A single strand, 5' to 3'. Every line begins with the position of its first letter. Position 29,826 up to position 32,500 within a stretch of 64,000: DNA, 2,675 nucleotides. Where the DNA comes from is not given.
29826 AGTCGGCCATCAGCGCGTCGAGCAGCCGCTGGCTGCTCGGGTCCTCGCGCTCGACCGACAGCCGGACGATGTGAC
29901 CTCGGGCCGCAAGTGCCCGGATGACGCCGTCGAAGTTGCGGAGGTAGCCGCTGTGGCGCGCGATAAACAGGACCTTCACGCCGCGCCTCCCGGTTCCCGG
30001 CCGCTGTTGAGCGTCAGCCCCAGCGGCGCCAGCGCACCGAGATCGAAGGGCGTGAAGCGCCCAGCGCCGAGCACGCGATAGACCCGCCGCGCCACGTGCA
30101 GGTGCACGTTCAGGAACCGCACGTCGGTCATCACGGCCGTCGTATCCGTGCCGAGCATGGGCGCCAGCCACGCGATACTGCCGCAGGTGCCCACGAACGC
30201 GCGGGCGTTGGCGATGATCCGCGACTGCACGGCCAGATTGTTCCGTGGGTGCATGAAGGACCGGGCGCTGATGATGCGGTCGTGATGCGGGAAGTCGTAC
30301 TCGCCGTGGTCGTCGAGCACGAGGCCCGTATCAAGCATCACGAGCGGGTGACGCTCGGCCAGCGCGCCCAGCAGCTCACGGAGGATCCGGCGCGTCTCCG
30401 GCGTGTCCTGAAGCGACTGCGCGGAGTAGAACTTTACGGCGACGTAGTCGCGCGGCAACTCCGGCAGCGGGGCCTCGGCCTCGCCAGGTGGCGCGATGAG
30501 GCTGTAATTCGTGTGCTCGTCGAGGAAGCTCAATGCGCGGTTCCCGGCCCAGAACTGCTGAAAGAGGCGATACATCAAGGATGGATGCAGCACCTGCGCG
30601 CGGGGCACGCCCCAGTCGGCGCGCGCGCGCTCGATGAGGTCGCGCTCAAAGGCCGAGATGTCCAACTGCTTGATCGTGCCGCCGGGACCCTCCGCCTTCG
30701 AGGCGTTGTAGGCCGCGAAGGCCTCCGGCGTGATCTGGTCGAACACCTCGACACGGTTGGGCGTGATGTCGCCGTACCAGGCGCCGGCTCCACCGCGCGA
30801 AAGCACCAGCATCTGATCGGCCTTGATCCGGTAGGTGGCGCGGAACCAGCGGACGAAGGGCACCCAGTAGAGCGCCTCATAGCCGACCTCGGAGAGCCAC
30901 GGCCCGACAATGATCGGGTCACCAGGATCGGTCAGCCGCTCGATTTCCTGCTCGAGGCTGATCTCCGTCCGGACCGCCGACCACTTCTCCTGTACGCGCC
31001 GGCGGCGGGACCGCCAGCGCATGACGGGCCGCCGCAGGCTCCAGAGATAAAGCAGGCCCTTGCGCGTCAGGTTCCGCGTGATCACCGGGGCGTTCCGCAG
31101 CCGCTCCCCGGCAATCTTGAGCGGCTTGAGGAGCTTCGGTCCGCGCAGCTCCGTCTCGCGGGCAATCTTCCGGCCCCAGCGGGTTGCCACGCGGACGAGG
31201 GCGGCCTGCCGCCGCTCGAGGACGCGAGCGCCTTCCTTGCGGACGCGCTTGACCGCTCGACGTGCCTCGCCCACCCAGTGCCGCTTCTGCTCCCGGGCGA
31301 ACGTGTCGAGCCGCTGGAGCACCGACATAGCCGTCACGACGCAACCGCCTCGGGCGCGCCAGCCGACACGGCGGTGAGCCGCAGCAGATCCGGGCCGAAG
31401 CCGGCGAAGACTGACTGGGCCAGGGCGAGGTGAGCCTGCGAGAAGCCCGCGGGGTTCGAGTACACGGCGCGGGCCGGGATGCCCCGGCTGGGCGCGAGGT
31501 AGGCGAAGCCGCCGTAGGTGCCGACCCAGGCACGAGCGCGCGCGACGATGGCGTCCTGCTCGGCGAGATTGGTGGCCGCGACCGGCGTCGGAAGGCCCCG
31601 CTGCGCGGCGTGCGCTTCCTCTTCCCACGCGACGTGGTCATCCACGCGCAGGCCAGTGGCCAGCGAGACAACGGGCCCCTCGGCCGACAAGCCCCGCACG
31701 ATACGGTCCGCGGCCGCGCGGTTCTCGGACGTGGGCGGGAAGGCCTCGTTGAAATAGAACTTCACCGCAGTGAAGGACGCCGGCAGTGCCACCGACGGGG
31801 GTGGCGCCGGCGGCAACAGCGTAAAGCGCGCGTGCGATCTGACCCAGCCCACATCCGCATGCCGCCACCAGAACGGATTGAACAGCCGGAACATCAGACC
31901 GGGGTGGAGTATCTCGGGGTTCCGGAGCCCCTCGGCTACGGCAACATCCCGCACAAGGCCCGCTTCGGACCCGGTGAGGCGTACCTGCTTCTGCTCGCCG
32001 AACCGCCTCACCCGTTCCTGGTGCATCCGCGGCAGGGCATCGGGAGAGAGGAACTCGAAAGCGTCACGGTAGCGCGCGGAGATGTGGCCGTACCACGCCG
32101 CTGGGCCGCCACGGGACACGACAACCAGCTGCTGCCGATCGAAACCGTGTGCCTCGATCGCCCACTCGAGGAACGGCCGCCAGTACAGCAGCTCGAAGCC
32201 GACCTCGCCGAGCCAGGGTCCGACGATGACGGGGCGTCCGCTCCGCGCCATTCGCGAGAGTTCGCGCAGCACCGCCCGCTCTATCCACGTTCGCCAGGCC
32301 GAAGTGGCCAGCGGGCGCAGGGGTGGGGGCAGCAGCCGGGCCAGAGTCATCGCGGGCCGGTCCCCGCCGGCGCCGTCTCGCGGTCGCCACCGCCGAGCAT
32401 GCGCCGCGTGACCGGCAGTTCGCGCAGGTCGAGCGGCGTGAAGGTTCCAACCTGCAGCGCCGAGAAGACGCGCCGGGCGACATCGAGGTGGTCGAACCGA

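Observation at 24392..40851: Iterated array: nine consecutive coupled genes (16.5 kb) encode six FamA and five FamB domains of no family I can name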

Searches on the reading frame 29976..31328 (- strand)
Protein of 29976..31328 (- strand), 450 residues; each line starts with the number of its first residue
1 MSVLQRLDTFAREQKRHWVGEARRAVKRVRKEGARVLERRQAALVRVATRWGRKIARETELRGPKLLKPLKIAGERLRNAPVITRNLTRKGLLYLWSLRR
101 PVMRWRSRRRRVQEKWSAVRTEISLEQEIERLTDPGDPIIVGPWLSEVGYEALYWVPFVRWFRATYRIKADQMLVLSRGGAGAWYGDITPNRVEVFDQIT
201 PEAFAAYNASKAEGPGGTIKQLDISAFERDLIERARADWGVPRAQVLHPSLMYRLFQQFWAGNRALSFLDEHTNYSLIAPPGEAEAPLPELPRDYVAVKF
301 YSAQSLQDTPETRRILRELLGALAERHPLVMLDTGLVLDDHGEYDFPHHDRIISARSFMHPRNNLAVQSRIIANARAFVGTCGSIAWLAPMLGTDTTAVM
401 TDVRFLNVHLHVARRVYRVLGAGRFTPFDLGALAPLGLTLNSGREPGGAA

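Call 7: search_protein_families(library=pfam, max_evalue=0.1, proteins=[window:29976-31328:-])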
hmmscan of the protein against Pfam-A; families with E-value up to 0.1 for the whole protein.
window:29976-31328:- (450 aa): 0 families

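Call 8: search_protein_families(library=ncbifam, max_evalue=0.1, proteins=[window:29976-31328:-])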
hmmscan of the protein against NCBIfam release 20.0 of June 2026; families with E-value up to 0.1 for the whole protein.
window:29976-31328:- (450 aa): 1 family
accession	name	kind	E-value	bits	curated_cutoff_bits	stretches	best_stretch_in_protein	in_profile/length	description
TIGR03825.1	FliH_bacil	equivalog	0.076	12.5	148.9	0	11-58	105-152/255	flagellar assembly protein FliH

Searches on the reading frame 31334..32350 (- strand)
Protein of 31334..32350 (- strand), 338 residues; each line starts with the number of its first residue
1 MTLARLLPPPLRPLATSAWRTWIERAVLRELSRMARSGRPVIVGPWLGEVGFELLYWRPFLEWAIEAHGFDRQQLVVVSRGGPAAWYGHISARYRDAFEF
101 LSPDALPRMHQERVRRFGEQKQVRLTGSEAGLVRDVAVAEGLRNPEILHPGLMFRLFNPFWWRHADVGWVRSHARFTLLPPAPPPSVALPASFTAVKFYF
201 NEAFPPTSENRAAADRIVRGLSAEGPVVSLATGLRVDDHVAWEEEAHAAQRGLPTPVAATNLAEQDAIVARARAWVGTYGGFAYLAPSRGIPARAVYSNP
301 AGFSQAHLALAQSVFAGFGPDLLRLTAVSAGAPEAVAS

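Call 7: search_protein_families(library=pfam, max_evalue=0.1, proteins=[window:31334-32350:-])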
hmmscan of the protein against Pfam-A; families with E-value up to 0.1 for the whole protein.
window:31334-32350:- (338 aa): 0 families

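Call 8: search_protein_families(library=ncbifam, max_evalue=0.1, proteins=[window:31334-32350:-])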
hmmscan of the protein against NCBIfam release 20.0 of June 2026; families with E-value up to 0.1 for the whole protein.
window:31334-32350:- (338 aa): 1 family
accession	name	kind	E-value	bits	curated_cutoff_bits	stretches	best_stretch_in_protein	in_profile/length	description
NF005452.0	PRK07045.1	equivalog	0.023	13.6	397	1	249-311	177-239/388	putative monooxygenase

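Call 18: find_homologous_proteins(query=window:31334-32350:-)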
Query window:31334-32350:- (338 aa): 1230 proteins with E <= 0.001 among 8000 candidates; the best 120 are listed.
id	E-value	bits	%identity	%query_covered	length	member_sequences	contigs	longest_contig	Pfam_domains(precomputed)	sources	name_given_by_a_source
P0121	4.0e-221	751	99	100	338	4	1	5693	-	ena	-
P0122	2.1e-168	578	77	100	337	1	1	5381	-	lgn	-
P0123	7.6e-164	563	75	100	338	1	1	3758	-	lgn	-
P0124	3.7e-162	557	74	100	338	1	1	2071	-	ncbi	-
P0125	9.2e-162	556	75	100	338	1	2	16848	-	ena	-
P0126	1.2e-161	556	75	100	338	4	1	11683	-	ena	-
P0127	1.5e-161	555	74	99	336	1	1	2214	-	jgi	-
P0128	2.9e-160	551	75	98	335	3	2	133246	-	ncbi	ncbi:MAG: hypothetical protein AB7I25_01705 [Vicinamibacterales bacterium]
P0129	6.8e-160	550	75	99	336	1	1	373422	-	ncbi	ncbi:MAG: hypothetical protein ABL971_01305 [Vicinamibacterales bacterium]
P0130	1.6e-159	548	73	100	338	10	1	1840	-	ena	-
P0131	5.7e-158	543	73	99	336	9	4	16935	-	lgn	-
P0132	1.7e-157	542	76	93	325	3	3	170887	-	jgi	jgi:hypothetical protein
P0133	4.7e-156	537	73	95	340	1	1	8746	-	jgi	jgi:hypothetical protein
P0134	9.7e-156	536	73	99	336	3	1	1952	-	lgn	-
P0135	3.9e-147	508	76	88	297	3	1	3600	-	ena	-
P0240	9.7e-86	306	48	93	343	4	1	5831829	-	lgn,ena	-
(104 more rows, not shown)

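Call 23: search_solved_structures(query=A2, max_evalue=10, show_alignments=2)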
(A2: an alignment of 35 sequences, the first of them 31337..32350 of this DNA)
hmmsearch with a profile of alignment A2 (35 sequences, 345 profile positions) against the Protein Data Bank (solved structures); distinct sequences matched with E-value up to 10: 3.
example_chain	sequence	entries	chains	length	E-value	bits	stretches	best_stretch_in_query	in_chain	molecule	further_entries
1s6d_A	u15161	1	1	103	0.98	11.6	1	116-172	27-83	Albumin 8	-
9uai_E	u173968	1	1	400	1.1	11.4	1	145-167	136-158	Nitrate transport ATP-binding subunits C and D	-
9uak_A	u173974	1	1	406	1.1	11.4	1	145-167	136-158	C terminal regulatory domain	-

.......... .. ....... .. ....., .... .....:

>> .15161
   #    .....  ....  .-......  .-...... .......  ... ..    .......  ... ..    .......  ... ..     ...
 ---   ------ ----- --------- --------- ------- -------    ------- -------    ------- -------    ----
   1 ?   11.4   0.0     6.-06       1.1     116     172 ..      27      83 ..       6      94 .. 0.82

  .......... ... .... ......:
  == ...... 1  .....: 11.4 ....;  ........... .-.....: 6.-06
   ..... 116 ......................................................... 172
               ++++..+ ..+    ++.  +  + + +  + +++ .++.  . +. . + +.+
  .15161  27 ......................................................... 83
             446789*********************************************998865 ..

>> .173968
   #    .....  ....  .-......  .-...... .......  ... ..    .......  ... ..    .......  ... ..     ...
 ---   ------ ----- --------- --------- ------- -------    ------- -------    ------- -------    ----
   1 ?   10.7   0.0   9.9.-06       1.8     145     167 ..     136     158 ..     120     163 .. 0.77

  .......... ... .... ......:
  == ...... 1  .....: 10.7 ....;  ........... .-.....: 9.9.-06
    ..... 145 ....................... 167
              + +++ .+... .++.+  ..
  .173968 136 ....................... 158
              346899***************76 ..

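Call 32: find_encoding_contigs(protein=P0240, flank=10000, max_places=1)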
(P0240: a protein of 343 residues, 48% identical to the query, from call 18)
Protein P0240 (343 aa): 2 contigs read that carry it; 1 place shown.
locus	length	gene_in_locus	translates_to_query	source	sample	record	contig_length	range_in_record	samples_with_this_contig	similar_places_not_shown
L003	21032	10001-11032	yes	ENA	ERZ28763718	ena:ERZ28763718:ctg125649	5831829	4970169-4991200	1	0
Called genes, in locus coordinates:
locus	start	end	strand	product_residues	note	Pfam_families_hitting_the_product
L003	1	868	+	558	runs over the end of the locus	-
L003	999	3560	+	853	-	-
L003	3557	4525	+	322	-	-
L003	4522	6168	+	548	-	-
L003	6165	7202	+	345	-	PF03102:NeuB, PF08666:SAF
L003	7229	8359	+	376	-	PF02350:Epimerase_2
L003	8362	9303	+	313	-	PF13489:Methyltransf_23, PF08241:Methyltransf_11 (weak), PF08242:Methyltransf_12 (weak), PF13649:Methyltransf_25 (weak)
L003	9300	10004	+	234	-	PF02348:CTP_transf_3, PF12804:NTP_transf_3 (weak)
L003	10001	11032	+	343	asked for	-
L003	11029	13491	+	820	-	-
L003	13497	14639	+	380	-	PF00106:adh_short (weak), PF01073:3Beta_HSD, PF01370:Epimerase, PF02719:Polysacc_synt_2 (weak), PF07993:NAD_binding_4 (weak), PF16363:GDP_Man_Dehyd, PF01370:Epimerase, PF16363:GDP_Man_Dehyd, +1 more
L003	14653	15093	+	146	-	PF01467:CTP_transf_like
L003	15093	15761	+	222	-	PF13489:Methyltransf_23, PF03848:TehB (weak), PF07021:MetW (weak), PF08241:Methyltransf_11, PF08242:Methyltransf_12, PF13649:Methyltransf_25, PF13847:Methyltransf_31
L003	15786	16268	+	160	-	PF14602:Hexapep_2 (faint), PF25084:LbH_EIF2B (faint), PF25087:GMPPB_C (faint), PF00132:Hexapep (weak)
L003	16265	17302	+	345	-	PF01408:GFO_IDH_MocA, PF03807:F420_oxidored (faint), PF22725:GFO_IDH_MocA_C3, PF02894:GFO_IDH_MocA_C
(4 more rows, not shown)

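Call 37: predict_structure(alignment_id=A2)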
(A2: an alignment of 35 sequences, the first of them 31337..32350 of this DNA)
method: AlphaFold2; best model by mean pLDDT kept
length: 338 residues; sequences in the alignment: 35
mean_pLDDT: 89.4   pTM: 0.88
mean pLDDT of the five models: 89.4, 88.2, 87.4, 86.8, 86.8
residues with pLDDT >= 90: 273; 70-90: 26; 50-70: 10; < 50: 29
segments of 3 or more residues with pLDDT < 50: 232-252, 332-338
pLDDT, mean of each block of 10 residues (from residue 1): 73 92 98 98 96 97 98 97 95 97 91 92 95 98 98 97 95 98 92 93 93 92 91 42 42 68 95 96 96 97 95 97 90 45
secondary structure, 60 per line:
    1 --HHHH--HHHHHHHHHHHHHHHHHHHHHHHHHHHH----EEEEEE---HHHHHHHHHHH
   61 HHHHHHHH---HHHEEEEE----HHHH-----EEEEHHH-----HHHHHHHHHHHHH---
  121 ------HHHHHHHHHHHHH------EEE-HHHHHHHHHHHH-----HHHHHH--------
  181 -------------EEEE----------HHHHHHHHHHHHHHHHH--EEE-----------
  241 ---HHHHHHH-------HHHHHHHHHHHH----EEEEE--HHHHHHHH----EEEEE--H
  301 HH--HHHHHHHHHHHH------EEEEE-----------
elements in order: H3-6 H9-36 E41-46 H50-68 E75-79 H84-87 E93-96 H105-117 H127-139 E146-148 H150-161 H167-172 E194-197 H208-224 E227-229 H244-250 H258-269 E274-278 H281-288 E293-297 H305-316 E323-327

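Call 39: fold_search(model_id=the predicted structure, library=pdb)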
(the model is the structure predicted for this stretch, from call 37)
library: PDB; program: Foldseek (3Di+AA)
matches with E <= 10: 922; with E <= 0.001: 25
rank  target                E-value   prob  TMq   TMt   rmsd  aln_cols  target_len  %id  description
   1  1psw                  4.4e-05  1.00  0.43  0.44   9.5       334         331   12  Structure of E. coli ADP-heptose lps heptosyltransferase II (released 2003-07-08)
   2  4rap_D                6.3e-05  1.00  0.39  0.35   8.2       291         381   15  Crystal structure of bacterial iron-containing dodecameric glycosyltransferase TibC from enterotoxigenic E.coli H10407 (released 2014-10-29)
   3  4rap_B                1.6e-04  1.00  0.39  0.35   6.7       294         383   15  Crystal structure of bacterial iron-containing dodecameric glycosyltransferase TibC from enterotoxigenic E.coli H10407 (released 2014-10-29)
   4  1v4v_B                1.7e-04  1.00  0.38  0.35  11.0       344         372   12  Crystal Structure Of UDP-N-Acetylglucosamine 2-Epimerase From Thermus Thermophilus HB8 (released 2003-12-02)
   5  4rap_A                1.8e-04  1.00  0.38  0.35   7.6       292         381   15  Crystal structure of bacterial iron-containing dodecameric glycosyltransferase TibC from enterotoxigenic E.coli H10407 (released 2014-10-29)
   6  3otg                  1.8e-04  1.00  0.36  0.32  11.5       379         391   14  Crystal Structure of CalG1, Calicheamicin Glycostyltransferase, TDP bound form (released 2010-12-15)
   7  4rap_L                1.9e-04  1.00  0.39  0.36   6.7       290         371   16  Crystal structure of bacterial iron-containing dodecameric glycosyltransferase TibC from enterotoxigenic E.coli H10407 (released 2014-10-29)
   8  4rap_E                2.0e-04  1.00  0.40  0.36   6.8       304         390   15  Crystal structure of bacterial iron-containing dodecameric glycosyltransferase TibC from enterotoxigenic E.coli H10407 (released 2014-10-29)
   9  3tov_A                2.0e-04  1.00  0.40  0.39  10.6       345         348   12  The crystal structure of the glycosyl transferase family 9 from Veillonella parvula DSM 2008 (released 2011-09-21)
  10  4rb4_C                2.3e-04  1.00  0.39  0.35   7.3       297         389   16  Crystal structure of dodecameric iron-containing heptosyltransferase TibC in complex with ADP-D-beta-D-heptose at 3.9  (released 2014-11-05)
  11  4rap_G                2.3e-04  1.00  0.39  0.35   7.1       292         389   15  Crystal structure of bacterial iron-containing dodecameric glycosyltransferase TibC from enterotoxigenic E.coli H10407 (released 2014-10-29)
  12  4rap_H                2.3e-04  1.00  0.39  0.35   6.9       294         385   15  Crystal structure of bacterial iron-containing dodecameric glycosyltransferase TibC from enterotoxigenic E.coli H10407 (released 2014-10-29)
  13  4rb4_A                2.7e-04  1.00  0.40  0.36   6.9       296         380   14  Crystal structure of dodecameric iron-containing heptosyltransferase TibC in complex with ADP-D-beta-D-heptose at 3.9  (released 2014-11-05)
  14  4rap_J                2.7e-04  1.00  0.36  0.32   9.2       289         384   13  Crystal structure of bacterial iron-containing dodecameric glycosyltransferase TibC from enterotoxigenic E.coli H10407 (released 2014-10-29)
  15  6j31_C                3.6e-04  0.97  0.30  0.27  12.7       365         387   13  Crystal Structure Analysis of the Glycotransferase of kitacinnamycin (released 2020-01-15)
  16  4rap_F                4.3e-04  1.00  0.41  0.37   6.4       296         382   14  Crystal structure of bacterial iron-containing dodecameric glycosyltransferase TibC from enterotoxigenic E.coli H10407 (released 2014-10-29)
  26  4rap_C                1.0e-03  1.00  0.40  0.35   6.6       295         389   15  Crystal structure of bacterial iron-containing dodecameric glycosyltransferase TibC from enterotoxigenic E.coli H10407 (released 2014-10-29)
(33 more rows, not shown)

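Call 52: search_protein_families(library=pfam, alignment_id=A2, max_evalue=1)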
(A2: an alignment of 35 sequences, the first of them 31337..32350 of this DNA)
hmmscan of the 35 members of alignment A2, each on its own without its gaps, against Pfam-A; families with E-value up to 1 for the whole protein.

A. member 1, window:31337-32350:- (338 aa): 0 families

B. families by the number of members that match (of 35 scanned): 11 families
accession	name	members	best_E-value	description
PF01075.23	Glyco_transf_9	2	0.14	Glycosyltransferase family 9 (heptosyltransferase)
PF20552.4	HTH_62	1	0.01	Recombinase-like helix-turn-helix domain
PF01715.23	IPPT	1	0.023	IPP transferase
PF06634.17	DUF1156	1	0.033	Protein of unknown function (DUF1156)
PF07304.16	SRA1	1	0.1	Steroid receptor RNA activator (SRA1)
PF18646.6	DUF5632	1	0.18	Family of unknown function (DUF5632)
PF03352.18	Adenine_glyco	1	0.19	Methyladenine glycosylase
PF07704.17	PSK_trans_fac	1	0.25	Rv0623-like transcription factor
PF18851.6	baeRF_family8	1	0.31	Bacterial archaeo-eukaryotic release factor family 8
PF05546.16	She9_MDM33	1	0.42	She9 / Mdm33 family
PF13671.12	AAA_33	1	0.57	AAA domain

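Call 59: search_protein_representatives(alignment_id=A2)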
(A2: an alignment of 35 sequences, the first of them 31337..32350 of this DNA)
Query: 35 sequences, 345 profile positions. Proteins with E-value up to 0.001 (for the whole library): 1684; up to 1e-10: 1467; up to 1e-30: 888. The best 150 are listed.
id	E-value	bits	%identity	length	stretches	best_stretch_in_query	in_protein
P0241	5.0e-227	768.9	-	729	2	9-338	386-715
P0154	3.6e-144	496.4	-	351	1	5-340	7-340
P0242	4.8e-133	459.9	-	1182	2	6-326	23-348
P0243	7.8e-131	452.6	-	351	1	6-336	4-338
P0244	2.9e-124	431.0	-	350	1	7-337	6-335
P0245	3.0e-122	424.4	-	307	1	31-336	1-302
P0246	1.7e-117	408.7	-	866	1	19-333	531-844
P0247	1.7e-117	408.7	-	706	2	41-338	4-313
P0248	1.8e-117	408.6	-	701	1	17-337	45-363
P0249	2.3e-117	408.3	-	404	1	22-338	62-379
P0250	1.1e-115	402.7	-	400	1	27-331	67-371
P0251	1.3e-115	402.6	-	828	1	23-332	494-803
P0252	2.8e-115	401.4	-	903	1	21-326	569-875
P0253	3.7e-115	401.0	-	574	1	9-324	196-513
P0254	4.7e-115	400.7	-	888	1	8-337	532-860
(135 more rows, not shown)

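Call 67: search_dna_similar(query=window:31337-32350:-, collection=plasmids, mode=protein, max_evalue=0.001, max_rows=15)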
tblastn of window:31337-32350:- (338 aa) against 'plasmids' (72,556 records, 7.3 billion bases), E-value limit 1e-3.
No match.

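Call 72: search_protein_families(library=ncbifam, alignment_id=A2, max_evalue=0.1)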
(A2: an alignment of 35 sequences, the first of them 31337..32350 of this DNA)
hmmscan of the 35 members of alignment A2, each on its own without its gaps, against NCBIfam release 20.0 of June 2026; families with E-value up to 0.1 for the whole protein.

A. member 1, window:31337-32350:- (338 aa): 1 family
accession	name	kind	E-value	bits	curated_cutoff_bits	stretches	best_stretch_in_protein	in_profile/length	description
NF005452.0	PRK07045.1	equivalog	0.023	13.6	397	1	249-311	177-239/388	putative monooxygenase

B. families by the number of members that match (of 35 scanned): 9 families
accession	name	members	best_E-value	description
NF005452.0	PRK07045.1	2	0.023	putative monooxygenase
TIGR02083.1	LEU2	1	0.032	3-isopropylmalate dehydratase large subunit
NF053829.1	HelldRmdprotDnaB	1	0.035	replicative helicase loading/DNA remodeling protein DnaB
TIGR04414.1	hepto_Aah_TibC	1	0.053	autotransporter strand-loop-strand O-heptosyltransferase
NF008821.0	PRK11869.1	1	0.057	2-oxoacid ferredoxin oxidoreductase subunit beta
TIGR02193.1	heptsyl_trn_I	1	0.062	lipopolysaccharide heptosyltransferase I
NF008264.0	PRK11036.1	1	0.065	tRNA uridine 5-oxyacetic acid(34) methyltransferase CmoM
TIGR03825.1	FliH_bacil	1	0.076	flagellar assembly protein FliH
NF003719.0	PRK05329.1-2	1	0.081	glycerol-3-phosphate dehydrogenase subunit GlpB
